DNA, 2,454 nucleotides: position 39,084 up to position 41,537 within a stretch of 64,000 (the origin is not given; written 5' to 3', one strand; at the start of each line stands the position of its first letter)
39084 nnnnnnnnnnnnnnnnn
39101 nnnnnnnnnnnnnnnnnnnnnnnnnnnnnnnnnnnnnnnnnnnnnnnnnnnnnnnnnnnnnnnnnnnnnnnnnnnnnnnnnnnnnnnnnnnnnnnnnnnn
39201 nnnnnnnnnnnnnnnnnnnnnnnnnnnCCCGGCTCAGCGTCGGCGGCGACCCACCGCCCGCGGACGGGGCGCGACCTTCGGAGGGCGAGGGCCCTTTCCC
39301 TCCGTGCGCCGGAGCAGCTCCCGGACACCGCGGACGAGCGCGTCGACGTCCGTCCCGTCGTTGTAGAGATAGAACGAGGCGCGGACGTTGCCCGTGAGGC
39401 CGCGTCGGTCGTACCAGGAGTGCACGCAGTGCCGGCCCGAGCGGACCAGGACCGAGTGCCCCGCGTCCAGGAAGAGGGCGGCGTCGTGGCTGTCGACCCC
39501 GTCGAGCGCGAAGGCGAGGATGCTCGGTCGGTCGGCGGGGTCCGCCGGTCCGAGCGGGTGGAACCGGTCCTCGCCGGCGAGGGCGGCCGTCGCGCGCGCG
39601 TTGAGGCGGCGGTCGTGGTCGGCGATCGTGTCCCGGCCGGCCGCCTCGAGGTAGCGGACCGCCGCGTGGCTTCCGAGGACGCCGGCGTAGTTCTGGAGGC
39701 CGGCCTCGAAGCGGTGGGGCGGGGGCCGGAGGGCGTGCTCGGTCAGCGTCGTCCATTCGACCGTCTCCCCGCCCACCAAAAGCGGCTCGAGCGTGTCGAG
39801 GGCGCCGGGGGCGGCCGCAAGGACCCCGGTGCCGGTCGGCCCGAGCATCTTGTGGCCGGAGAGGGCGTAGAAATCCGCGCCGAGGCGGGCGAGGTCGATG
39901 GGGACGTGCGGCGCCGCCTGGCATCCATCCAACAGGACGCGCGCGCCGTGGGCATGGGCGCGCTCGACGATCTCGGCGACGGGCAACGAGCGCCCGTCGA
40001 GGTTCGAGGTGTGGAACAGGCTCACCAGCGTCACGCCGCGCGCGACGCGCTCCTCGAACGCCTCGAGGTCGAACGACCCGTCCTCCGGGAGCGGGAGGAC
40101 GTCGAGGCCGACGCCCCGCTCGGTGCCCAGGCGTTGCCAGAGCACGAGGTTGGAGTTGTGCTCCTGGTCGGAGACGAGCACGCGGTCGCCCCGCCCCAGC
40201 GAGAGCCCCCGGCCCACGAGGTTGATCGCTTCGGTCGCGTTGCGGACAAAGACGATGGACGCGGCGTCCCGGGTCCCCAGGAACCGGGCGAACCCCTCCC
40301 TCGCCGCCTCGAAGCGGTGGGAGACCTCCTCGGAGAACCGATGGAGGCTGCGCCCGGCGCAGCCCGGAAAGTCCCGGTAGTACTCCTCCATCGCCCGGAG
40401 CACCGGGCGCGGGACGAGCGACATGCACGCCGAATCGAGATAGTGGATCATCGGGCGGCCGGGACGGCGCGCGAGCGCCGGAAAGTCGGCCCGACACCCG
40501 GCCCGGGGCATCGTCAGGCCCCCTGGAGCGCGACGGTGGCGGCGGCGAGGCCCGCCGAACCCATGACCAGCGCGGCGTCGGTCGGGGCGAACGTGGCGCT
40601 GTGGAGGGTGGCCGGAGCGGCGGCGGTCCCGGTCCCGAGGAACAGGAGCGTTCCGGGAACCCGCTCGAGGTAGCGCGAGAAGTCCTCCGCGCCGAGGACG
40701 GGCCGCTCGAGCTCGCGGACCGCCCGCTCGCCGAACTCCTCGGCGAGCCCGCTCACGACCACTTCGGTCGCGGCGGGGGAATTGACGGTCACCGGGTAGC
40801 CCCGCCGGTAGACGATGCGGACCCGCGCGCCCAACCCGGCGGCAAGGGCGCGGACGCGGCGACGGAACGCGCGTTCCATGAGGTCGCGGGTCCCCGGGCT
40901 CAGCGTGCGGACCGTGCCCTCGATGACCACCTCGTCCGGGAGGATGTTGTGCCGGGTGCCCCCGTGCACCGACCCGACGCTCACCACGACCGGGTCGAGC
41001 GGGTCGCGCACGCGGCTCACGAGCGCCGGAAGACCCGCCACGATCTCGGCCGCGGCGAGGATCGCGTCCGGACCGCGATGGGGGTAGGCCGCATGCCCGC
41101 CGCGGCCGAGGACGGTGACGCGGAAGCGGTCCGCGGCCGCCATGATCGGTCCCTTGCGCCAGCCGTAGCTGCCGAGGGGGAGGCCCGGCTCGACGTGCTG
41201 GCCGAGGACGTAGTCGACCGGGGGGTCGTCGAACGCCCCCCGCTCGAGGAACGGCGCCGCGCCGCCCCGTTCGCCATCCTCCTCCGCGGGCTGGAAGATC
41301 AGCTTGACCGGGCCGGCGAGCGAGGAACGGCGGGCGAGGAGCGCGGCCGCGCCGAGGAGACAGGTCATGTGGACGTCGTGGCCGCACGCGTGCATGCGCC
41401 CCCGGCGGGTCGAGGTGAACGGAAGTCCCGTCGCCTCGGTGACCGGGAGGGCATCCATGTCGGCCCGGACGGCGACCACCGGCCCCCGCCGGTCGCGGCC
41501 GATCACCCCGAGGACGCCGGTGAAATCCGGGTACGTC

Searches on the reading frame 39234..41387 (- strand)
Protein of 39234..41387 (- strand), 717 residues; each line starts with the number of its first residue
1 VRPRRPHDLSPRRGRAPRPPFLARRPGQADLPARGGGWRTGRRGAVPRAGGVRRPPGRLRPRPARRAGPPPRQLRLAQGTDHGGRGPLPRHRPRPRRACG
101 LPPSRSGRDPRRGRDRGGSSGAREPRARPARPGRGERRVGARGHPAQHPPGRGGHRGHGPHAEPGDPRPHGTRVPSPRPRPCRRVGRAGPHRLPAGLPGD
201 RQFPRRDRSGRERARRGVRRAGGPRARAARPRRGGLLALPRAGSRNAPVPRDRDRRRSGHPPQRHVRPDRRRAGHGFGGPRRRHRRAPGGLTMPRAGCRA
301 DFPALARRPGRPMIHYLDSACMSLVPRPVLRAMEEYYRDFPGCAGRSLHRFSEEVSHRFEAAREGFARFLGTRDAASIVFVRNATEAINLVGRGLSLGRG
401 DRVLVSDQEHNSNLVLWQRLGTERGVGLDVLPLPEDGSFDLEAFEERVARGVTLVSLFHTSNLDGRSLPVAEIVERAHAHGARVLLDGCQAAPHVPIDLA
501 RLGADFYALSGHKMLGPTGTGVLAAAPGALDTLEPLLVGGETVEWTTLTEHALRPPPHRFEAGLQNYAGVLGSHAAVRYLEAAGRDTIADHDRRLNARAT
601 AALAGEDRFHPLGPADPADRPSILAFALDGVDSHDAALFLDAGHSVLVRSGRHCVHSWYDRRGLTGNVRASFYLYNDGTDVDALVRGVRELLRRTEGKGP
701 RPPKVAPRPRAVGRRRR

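Call 10: search_protein_families(library=pfam, proteins=[window:39234-41387:-])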
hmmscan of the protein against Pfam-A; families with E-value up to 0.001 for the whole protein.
window:39234-41387:- (717 aa): 3 families
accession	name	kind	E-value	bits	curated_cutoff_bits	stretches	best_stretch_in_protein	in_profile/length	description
PF00266.25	Aminotran_5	-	3.5e-105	352.5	21.5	1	315-684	1-371/371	Aminotransferase class-V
PF01212.27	Beta_elim_lyase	-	2.5e-05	24.2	27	1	375-491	47-172/288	Beta-eliminating lyase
PF01041.23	DegT_DnrJ_EryC1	-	0.0005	19.8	19.8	1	364-492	31-150/360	DegT/DnrJ/EryC1/StrS aminotransferase family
